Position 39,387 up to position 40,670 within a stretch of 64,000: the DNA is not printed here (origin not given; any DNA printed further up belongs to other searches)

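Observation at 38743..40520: Beta-class DNA methyltransferase with an uncharacterised 327-aa downstream partner. Candidate novel Type II R-M pair or orphan MTase inside a polysaccharide locus.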

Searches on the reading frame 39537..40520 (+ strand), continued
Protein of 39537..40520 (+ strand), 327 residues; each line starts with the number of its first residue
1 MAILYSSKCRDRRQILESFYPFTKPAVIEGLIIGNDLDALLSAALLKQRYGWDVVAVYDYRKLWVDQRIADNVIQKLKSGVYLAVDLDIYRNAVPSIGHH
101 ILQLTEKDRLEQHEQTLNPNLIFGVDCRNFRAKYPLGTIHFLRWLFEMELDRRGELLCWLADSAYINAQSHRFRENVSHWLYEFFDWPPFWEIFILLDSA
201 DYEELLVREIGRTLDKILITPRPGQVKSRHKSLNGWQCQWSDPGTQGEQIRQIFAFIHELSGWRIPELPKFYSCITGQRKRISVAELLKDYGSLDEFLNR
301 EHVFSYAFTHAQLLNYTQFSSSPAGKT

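Call 30: search_protein_families(library=pfam, proteins=[L035:1402-2202:+, L035:3447-4373:-, L018:5035-5955:-, L018:7107-7991:+, L037:21-1073:-, L037:2358-4121:-, L024:4763-6001:+, L024:6970-7908:-, L072:4805-5860:-, L072:6924-7931:+], max_evalue=0.001)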
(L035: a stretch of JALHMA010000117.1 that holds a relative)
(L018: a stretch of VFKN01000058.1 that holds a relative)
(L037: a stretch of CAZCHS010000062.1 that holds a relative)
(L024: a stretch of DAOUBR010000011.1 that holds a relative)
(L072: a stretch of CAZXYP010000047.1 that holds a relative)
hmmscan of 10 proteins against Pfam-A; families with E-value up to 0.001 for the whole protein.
L035:1402-2202:+ (267 aa): 2 families
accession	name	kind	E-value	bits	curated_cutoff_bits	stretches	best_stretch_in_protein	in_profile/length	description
PF05099.18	TerB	-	4.5e-19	69.3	24.4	1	68-183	4-117/118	Tellurite resistance protein TerB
PF00226.36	DnaJ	-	5.2e-13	49.3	27.8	1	204-261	2-52/63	DnaJ domain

L035:3447-4373:- (308 aa): 1 family
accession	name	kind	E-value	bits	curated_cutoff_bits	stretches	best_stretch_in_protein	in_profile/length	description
PF24827.1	AstE_AspA_cat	-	1.7e-15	57.5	25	1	14-213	3-189/192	Succinylglutamate desuccinylase/Aspartoacylase catalytic domain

L018:5035-5955:- (306 aa): 3 families
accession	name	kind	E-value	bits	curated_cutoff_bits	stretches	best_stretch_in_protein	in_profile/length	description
PF00561.26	Abhydrolase_1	-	8.8e-30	104.6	25.8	1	43-293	2-244/245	alpha/beta hydrolase fold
PF12697.13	Abhydrolase_6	-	4.5e-16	60.6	26.3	1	44-298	1-215/217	Alpha/beta hydrolase family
PF12146.15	Hydrolase_4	-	3.2e-11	43.4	27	1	44-292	7-237/239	Serine aminopeptidase, S33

L018:7107-7991:+ (295 aa): 1 family
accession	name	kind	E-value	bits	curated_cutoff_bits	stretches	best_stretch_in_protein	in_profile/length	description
PF05681.19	Fumerase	-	7.1e-74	249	25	1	11-285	2-269/270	Fumarate hydratase (Fumerase)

L037:21-1073:- (350 aa): 1 family
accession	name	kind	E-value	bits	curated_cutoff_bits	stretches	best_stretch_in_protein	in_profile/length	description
PF04245.18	NA37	-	1.9e-30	106.9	24.6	1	16-327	2-305/325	37-kD nucleoid-associated bacterial protein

L037:2358-4121:- (587 aa): 0 families

L024:4763-6001:+ (413 aa): 0 families

L024:6970-7908:- (312 aa): 1 family
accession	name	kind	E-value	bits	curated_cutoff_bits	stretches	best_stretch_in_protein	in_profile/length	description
PF02517.21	Rce1-like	-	3.6e-15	56.5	22.4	1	155-245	5-92/93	Type II CAAX prenyl endopeptidase Rce1-like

L072:4805-5860:- (351 aa): 0 families

L072:6924-7931:+ (336 aa): 2 families
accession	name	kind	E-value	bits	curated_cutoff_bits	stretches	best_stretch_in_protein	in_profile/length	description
PF00005.33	ABC_tran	-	9.5e-29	101.2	25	1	32-174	2-135/137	ABC transporter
PF13304.12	AAA_21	-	1.2e-11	45.7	27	1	140-205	230-298/304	AAA domain, putative AbiEii toxin, Type IV TA system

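Call 35: search_solved_structures(query=A1, max_evalue=10, show_alignments=3)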
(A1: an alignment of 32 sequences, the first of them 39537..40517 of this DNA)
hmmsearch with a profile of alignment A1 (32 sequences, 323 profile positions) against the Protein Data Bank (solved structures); distinct sequences matched with E-value up to 10: 3.
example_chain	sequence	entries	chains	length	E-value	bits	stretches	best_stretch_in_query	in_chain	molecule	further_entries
2hcb_A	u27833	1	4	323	0.75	11.8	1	197-266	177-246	Chromosomal replication initiator protein dnaA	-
1l8q_A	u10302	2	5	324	0.75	11.8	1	197-266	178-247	Chromosomal replication initiator protein dnaA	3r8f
9ri2_A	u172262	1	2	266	0.95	11.5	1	168-206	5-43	Methyltransferase, putative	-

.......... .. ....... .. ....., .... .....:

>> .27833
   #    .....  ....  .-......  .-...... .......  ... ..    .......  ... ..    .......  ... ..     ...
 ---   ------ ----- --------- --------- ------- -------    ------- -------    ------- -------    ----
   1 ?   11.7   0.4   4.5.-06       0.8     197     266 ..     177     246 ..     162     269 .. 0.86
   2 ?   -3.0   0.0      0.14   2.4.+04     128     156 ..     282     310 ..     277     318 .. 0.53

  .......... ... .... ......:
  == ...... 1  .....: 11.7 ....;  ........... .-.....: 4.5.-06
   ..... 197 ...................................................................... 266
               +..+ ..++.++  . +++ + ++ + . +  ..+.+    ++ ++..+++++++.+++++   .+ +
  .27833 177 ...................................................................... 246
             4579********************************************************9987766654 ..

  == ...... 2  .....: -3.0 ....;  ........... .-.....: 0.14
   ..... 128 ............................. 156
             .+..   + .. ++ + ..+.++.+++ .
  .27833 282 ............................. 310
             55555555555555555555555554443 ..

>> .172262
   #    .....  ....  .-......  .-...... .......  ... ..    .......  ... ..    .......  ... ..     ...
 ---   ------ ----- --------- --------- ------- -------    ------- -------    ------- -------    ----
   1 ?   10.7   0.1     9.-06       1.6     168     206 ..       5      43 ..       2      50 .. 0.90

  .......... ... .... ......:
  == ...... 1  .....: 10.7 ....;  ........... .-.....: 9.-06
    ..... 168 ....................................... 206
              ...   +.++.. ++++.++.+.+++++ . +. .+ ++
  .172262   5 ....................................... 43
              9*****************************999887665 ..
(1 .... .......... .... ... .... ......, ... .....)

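Call 37: fold_search(model_id=the predicted structure, library=pdb)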
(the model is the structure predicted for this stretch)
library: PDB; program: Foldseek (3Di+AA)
matches with E <= 10: 382; with E <= 0.001: 1
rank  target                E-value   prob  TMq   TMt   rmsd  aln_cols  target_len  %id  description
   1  8a8k_A                2.1e-04  0.84  0.24  0.25  14.4       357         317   14  PAP phosphatase from Methanothermococcus thermolithotrophicus refined to 3.1 A (released 2023-04-26)
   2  7bih_A                1.2e-02  0.80  0.29  0.23   6.8       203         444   18  Crystal structure of RecJ-Cdc45 from Methanothermobacter Thermoautotrophicus in the closed state. (released 2022-07-27)
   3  7ykv_B                1.3e-02  0.54  0.29  0.23  15.0       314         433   13  The structure of archaeal nuclease RecJ2 from Methanocaldococcus jannaschii (released 2023-07-26)
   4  7bjq_A                1.3e-02  0.54  0.30  0.23  15.4       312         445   13  Crystal structure of RecJCdc45 from Methanothermobacter thermoautotroficus in complex with ssDNA (released 2022-07-27)
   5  7yik_B                1.3e-02  0.47  0.28  0.23  14.4       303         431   11  The structure of archaeal nuclease RecJ2 from Methanocaldococcus jannaschii (released 2023-07-19)
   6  7yor_A                1.4e-02  0.41  0.27  0.22  16.4       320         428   12  Recj2 and dCMP complex from Methanocaldococcus jannaschii (released 2023-08-02)
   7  5f56_A                1.6e-02  0.47  0.34  0.19  13.9       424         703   12  Structure of RecJ complexed with DNA and SSB-ct (released 2016-06-15)
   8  7ykv_A                2.1e-02  0.44  0.30  0.24  16.7       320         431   12  The structure of archaeal nuclease RecJ2 from Methanocaldococcus jannaschii (released 2023-07-26)
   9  7bhi_A                2.2e-02  0.33  0.25  0.19  15.7       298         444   13  Crystal structure of RecJ-Cdc45 from Methanothermobacter Thermoautotrophicus (released 2022-07-20)
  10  7bhi_B                2.3e-02  0.35  0.28  0.22  15.2       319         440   13  Crystal structure of RecJ-Cdc45 from Methanothermobacter Thermoautotrophicus (released 2022-07-20)
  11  7bih_B                3.0e-02  0.72  0.28  0.22   6.3       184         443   18  Crystal structure of RecJ-Cdc45 from Methanothermobacter Thermoautotrophicus in the closed state. (released 2022-07-27)
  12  5x4j                  3.4e-02  0.44  0.32  0.24  17.7       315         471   12  The crystal structure of Pyrococcus furiosus RecJ (Zn-soaking) (released 2018-02-14)
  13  5x4i                  3.6e-02  0.41  0.32  0.24  17.7       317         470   13  Pyrococcus furiosus RecJ (D83A, Mn-soaking) (released 2018-02-14)
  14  5ghr_C                4.0e-02  0.69  0.31  0.29   6.9       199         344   14  DNA replication protein (released 2016-10-12)
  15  6tvv_A                4.3e-02  0.28  0.27  0.22  15.0       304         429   12  Crystal structure of 3'-5' RecJ exonuclease from M. Jannaschii (released 2021-01-27)
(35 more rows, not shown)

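Call 49: search_protein_representatives(alignment_id=A1)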
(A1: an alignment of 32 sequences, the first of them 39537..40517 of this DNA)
Query: 32 sequences, 323 profile positions. Proteins with E-value up to 0.001 (for the whole library): 778; up to 1e-10: 427; up to 1e-30: 103. The best 150 are listed.
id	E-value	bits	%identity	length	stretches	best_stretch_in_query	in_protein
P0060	9.8e-130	448.5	-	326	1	1-319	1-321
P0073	1.7e-122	424.8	-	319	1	12-319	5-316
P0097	4.6e-118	410.2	-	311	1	10-320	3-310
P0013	9.5e-115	399.3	-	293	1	30-319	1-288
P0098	4.3e-113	393.8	-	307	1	11-320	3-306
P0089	2.3e-111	388.2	-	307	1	10-317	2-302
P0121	4.6e-107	374.0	-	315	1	13-319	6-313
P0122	3.2e-103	361.4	-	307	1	10-320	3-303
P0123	6.2e-101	353.9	-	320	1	1-319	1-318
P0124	2.0e-98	345.7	-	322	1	13-317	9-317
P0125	2.4e-97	342.1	-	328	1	14-317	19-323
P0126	6.5e-96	337.4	-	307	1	8-320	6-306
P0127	2.7e-95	335.4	-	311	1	12-318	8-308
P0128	1.4e-92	326.5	-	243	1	83-318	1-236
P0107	1.7e-92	326.2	-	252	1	1-237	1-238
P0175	1.8e-50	188.1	-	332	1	9-214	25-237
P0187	3.8e-39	150.9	-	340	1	12-312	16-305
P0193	1.3e-34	135.9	-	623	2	21-181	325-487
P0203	1.4e-32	129.3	-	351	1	11-287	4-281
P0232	4.8e-28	114.4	-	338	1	8-315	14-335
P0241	2.0e-26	109.0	-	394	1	7-320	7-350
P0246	5.7e-25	104.3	-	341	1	11-264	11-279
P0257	4.5e-24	101.3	-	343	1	30-320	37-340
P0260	6.9e-24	100.7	-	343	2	11-181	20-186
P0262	1.2e-23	99.9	-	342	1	28-320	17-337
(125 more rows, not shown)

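Call 50: search_protein_families(library=pfam, proteins=[P0193, P0241, P0257, P0262, P0260, P0246, P0232, P0203, P0187, P0175], max_evalue=0.05)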
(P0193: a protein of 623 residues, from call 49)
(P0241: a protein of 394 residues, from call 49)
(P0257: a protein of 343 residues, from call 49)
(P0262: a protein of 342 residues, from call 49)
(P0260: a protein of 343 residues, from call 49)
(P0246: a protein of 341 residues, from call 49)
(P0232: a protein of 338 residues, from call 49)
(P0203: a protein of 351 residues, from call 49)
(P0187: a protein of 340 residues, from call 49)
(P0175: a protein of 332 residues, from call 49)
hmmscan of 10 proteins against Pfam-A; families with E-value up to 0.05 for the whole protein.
P0193 (623 aa): 1 family
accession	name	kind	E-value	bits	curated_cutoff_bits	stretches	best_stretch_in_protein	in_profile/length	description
PF01555.25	N6_N4_Mtase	-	1.5e-37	130.1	26.7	1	20-255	1-220/221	DNA methylase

P0241 (394 aa): 0 families

P0257 (343 aa): 0 families

P0262 (342 aa): 0 families

P0260 (343 aa): 0 families

P0246 (341 aa): 1 family
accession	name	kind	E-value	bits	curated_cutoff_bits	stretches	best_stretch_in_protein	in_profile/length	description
PF12132.13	DUF3587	-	0.015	15.2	25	0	22-92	33-103/201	Protein of unknown function (DUF3587)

P0232 (338 aa): 0 families

P0203 (351 aa): 1 family
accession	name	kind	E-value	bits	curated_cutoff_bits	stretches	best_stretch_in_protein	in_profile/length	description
PF15552.11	DUF4657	-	0.034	14.3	27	1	212-300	13-101/296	Domain of unknown function (DUF4657)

P0187 (340 aa): 0 families

P0175 (332 aa): 0 families

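Call 53: find_encoding_contigs(protein=P0193, flank=6000, max_places=3)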
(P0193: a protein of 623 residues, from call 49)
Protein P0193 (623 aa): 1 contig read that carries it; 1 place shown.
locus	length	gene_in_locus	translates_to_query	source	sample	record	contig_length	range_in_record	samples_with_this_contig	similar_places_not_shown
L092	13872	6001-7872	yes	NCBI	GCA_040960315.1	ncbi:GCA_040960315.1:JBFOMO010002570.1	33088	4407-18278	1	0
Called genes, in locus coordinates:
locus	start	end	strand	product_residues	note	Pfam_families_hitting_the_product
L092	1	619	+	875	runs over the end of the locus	PF14306:PUA_2, PF01747:ATP-sulfurylase, PF01663:Phosphodiest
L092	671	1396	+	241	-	PF02517:Rce1-like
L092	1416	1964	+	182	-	PF01583:APS_kinase, PF01656:CbiA (weak), PF13238:AAA_18 (weak), PF13671:AAA_33 (weak)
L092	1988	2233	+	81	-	PF10049:DUF2283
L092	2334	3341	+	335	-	PF01408:GFO_IDH_MocA, PF02894:GFO_IDH_MocA_C, PF22725:GFO_IDH_MocA_C3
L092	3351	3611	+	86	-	-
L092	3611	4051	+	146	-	PF13470:PIN_3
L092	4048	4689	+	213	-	PF25084:LbH_EIF2B, PF25087:GMPPB_C, PF00132:Hexapep, PF25084:LbH_EIF2B, PF00132:Hexapep, PF14602:Hexapep_2 (weak)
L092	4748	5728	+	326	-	PF00248:Aldo_ket_red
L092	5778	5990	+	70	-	-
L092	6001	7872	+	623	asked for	PF01555:N6_N4_Mtase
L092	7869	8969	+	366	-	PF00155:Aminotran_1_2 (weak), PF01041:DegT_DnrJ_EryC1, PF01212:Beta_elim_lyase, PF01053:Cys_Met_Meta_PP (weak)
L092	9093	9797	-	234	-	-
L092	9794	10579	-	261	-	PF00535:Glycos_transf_2, PF10111:Glyco_tranf_2_2, PF13641:Glyco_tranf_2_3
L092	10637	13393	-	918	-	PF13231:PMT_2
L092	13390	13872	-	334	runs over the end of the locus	PF00535:Glycos_transf_2, PF13641:Glyco_tranf_2_3, PF13632:Glyco_trans_2_3 (faint)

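Call 54: find_related_loci(query=A1, collection=viral_contigs, flank=5000)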
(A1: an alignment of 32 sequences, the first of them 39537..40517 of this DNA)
Query A1 (327 aa) in viral_contigs; peptide patterns used: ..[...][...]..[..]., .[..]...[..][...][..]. (x = any residue, [..] = any of these).
46 stretches matched a pattern, but none encodes a relative of the query by tblastn (E <= 1e-3).
